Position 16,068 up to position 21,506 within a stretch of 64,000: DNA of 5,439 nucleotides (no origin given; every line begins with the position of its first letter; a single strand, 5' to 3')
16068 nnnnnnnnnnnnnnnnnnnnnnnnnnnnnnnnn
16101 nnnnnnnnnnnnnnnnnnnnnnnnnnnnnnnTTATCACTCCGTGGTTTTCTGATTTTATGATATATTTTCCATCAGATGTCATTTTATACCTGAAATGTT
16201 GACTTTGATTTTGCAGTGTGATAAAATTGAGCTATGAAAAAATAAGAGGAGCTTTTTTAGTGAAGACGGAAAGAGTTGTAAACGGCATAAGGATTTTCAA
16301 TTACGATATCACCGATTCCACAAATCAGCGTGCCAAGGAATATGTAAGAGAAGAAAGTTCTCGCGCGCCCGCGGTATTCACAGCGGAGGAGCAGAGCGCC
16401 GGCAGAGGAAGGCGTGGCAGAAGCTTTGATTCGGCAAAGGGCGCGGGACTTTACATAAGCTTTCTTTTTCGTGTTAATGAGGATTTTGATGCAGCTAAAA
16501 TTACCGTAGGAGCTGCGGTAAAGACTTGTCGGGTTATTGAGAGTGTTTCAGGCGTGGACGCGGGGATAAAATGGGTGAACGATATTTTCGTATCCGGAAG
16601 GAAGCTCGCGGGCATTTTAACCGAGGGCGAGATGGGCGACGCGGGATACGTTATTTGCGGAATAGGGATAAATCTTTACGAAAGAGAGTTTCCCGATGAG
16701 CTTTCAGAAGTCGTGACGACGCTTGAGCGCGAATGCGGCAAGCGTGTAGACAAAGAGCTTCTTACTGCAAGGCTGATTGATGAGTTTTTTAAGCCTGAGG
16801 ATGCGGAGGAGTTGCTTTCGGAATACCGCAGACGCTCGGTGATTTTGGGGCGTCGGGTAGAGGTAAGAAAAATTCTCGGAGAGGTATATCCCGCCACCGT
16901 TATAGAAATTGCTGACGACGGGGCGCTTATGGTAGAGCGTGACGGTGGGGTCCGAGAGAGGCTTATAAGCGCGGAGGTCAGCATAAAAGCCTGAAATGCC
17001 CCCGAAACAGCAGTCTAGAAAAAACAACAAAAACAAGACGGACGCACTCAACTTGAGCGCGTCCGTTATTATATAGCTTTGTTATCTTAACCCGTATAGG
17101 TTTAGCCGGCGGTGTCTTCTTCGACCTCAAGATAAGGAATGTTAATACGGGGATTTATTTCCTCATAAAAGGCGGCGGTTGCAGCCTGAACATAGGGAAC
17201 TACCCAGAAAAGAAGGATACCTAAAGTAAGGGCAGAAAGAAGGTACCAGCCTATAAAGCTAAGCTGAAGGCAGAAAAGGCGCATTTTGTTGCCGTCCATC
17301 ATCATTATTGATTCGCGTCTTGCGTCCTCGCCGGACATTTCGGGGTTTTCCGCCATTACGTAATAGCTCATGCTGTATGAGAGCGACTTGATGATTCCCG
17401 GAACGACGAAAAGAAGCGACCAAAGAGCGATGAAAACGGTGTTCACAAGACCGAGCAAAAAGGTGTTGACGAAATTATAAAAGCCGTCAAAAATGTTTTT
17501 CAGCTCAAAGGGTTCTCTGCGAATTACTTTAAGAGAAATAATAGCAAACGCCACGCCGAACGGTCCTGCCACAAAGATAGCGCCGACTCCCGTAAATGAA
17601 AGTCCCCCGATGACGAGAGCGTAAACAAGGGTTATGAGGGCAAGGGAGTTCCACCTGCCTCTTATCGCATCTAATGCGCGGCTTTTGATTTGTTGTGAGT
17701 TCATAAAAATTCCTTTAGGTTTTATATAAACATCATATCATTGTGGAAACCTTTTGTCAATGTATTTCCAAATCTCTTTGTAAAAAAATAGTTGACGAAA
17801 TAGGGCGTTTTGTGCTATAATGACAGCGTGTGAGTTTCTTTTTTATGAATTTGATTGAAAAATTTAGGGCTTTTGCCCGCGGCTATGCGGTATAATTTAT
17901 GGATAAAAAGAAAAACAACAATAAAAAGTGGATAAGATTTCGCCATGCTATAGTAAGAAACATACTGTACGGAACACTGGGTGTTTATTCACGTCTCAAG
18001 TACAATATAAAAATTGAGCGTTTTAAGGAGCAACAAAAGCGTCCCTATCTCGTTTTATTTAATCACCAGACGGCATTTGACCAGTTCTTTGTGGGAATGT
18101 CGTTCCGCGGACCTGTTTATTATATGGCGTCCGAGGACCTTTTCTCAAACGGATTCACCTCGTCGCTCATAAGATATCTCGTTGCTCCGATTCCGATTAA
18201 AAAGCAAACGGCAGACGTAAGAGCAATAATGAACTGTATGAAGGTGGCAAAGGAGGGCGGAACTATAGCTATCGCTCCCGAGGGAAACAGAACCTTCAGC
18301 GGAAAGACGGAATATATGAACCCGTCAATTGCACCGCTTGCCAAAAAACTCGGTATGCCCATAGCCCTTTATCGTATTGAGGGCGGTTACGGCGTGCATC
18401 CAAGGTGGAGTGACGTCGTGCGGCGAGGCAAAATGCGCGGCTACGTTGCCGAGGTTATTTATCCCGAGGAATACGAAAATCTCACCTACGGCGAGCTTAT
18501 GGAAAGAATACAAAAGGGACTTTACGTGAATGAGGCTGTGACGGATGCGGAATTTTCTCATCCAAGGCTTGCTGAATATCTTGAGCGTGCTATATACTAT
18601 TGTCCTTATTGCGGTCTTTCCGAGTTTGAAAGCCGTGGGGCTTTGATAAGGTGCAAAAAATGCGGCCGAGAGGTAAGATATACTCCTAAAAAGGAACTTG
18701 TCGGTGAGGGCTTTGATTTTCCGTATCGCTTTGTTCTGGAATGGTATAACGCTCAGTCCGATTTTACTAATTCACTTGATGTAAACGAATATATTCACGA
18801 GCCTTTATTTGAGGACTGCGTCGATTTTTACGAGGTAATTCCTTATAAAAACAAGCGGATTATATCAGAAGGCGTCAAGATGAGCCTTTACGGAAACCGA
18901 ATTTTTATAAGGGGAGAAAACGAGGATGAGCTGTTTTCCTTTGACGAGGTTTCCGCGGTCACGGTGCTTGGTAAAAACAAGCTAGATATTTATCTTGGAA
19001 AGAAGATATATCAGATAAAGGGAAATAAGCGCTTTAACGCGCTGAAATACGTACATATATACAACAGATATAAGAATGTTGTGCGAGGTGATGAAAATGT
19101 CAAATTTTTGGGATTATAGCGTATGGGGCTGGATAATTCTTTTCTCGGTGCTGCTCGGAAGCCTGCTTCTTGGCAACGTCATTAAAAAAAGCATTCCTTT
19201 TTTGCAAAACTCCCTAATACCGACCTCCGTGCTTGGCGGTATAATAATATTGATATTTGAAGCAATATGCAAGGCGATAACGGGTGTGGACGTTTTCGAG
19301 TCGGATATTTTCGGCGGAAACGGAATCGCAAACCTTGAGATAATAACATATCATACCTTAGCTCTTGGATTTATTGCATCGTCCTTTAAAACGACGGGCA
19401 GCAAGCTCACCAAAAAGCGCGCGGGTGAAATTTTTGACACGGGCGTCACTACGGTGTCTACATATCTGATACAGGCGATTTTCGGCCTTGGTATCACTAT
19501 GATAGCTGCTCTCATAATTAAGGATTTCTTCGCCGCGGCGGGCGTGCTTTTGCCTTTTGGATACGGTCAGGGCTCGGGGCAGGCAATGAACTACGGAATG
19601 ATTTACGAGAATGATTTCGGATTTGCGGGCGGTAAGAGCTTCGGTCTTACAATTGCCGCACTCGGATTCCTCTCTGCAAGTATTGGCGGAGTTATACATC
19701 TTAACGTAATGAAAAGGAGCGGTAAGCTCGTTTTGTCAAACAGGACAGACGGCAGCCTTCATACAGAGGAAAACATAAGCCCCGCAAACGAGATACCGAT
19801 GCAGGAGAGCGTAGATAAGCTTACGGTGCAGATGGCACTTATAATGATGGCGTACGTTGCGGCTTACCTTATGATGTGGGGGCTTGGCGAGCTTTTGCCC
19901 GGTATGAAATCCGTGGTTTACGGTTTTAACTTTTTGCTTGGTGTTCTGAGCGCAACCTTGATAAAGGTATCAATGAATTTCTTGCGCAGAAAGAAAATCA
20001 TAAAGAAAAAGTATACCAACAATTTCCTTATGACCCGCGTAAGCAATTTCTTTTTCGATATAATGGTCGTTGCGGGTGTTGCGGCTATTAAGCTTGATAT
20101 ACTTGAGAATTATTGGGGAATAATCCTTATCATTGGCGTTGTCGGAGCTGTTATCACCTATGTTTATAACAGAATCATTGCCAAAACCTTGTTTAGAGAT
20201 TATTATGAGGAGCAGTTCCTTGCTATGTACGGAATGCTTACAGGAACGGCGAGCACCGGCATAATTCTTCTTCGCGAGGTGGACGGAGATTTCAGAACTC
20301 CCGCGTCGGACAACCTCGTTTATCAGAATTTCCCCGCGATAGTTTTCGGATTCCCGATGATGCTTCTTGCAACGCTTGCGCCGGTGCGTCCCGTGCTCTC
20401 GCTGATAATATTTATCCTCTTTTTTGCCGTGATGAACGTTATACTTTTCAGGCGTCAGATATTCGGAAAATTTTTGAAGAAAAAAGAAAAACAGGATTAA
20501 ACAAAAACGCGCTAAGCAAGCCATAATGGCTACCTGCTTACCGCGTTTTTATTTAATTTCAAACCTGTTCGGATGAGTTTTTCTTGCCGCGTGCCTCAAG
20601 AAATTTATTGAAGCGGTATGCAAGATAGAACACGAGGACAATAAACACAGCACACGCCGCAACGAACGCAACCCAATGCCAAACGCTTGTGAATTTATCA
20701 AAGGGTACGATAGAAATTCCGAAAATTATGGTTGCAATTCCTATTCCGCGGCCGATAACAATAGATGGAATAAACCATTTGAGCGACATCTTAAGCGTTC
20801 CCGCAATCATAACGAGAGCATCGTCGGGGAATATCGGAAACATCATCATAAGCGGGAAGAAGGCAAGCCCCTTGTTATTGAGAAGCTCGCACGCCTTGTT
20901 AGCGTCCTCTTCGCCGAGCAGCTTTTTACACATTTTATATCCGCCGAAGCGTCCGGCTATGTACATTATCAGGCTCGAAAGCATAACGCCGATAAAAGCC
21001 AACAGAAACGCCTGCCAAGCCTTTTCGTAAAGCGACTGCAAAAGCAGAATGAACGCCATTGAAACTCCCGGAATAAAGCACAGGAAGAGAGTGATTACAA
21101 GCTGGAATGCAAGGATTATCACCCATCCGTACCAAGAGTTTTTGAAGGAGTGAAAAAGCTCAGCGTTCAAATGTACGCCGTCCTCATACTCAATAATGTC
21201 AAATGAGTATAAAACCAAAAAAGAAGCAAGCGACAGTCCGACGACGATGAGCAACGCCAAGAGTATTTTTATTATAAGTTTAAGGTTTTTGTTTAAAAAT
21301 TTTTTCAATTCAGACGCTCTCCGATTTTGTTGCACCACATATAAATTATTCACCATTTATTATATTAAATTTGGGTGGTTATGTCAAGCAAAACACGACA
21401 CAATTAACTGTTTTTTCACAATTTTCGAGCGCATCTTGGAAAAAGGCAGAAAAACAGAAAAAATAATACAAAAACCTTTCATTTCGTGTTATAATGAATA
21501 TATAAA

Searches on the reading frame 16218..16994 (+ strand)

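Call 31: search_protein_families(library=pfam, proteins=[window:16218-16994:+], max_evalue=0.0001)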
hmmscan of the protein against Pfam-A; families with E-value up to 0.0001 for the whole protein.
window:16218-16994:+ (258 aa): 2 families
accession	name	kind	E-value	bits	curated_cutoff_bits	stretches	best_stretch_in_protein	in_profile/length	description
PF03099.24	BPL_LplA_LipB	-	5.9e-20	72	21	1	31-152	4-133/133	Biotin/lipoate A/B protein ligase family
PF02237.23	BPL_C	-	3.2e-07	30.6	21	1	210-256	2-47/48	Biotin protein ligase C terminal domain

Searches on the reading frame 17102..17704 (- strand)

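Call 31: search_protein_families(library=pfam, proteins=[window:17102-17704:-], max_evalue=0.0001)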
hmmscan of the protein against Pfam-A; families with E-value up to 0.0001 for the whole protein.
window:17102-17704:- (200 aa): 1 family
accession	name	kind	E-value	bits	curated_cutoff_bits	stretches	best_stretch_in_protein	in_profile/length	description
PF06161.16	DUF975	-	2.3e-35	123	34.8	2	98-184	154-240/243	Protein of unknown function (DUF975)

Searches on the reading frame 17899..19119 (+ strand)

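Call 31: search_protein_families(library=pfam, proteins=[window:17899-19119:+], max_evalue=0.0001)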
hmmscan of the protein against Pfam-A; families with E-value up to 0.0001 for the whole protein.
window:17899-19119:+ (406 aa): 1 family
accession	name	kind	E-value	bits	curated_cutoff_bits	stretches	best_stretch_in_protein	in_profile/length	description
PF01553.26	Acyltransferase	-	9.6e-12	45.3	23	1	45-155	11-126/132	Acyltransferase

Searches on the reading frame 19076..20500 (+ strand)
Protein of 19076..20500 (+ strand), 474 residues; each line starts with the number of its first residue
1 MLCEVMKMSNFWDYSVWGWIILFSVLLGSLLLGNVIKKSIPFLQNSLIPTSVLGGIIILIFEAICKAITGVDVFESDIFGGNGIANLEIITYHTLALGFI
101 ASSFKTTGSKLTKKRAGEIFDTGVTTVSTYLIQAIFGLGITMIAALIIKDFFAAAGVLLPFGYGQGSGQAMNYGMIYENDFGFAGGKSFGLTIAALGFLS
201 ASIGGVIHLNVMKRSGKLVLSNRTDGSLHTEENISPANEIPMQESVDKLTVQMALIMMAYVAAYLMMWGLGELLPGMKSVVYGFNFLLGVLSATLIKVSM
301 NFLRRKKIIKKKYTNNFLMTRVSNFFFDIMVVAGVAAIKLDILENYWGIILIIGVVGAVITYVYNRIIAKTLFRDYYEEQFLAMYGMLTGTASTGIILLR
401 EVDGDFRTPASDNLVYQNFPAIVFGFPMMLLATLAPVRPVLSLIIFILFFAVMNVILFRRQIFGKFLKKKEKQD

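Call 31: search_protein_families(library=pfam, proteins=[window:19076-20500:+], max_evalue=0.0001)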
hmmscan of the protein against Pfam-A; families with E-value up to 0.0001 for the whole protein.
window:19076-20500:+ (474 aa): 1 family
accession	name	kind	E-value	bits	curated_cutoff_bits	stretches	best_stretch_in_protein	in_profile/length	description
PF03616.19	Glt_symporter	-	9.6e-07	28.3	26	1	28-376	14-335/368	Sodium/glutamate symporter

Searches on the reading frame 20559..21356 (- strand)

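Call 31: search_protein_families(library=pfam, proteins=[window:20559-21356:-], max_evalue=0.0001)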
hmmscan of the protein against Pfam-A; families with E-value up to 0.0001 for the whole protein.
window:20559-21356:- (265 aa): 1 family
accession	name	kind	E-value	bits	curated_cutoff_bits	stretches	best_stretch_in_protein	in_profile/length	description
PF09335.16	VTT_dom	-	1e-15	58.7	33.9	1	101-212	5-119/123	VTT domain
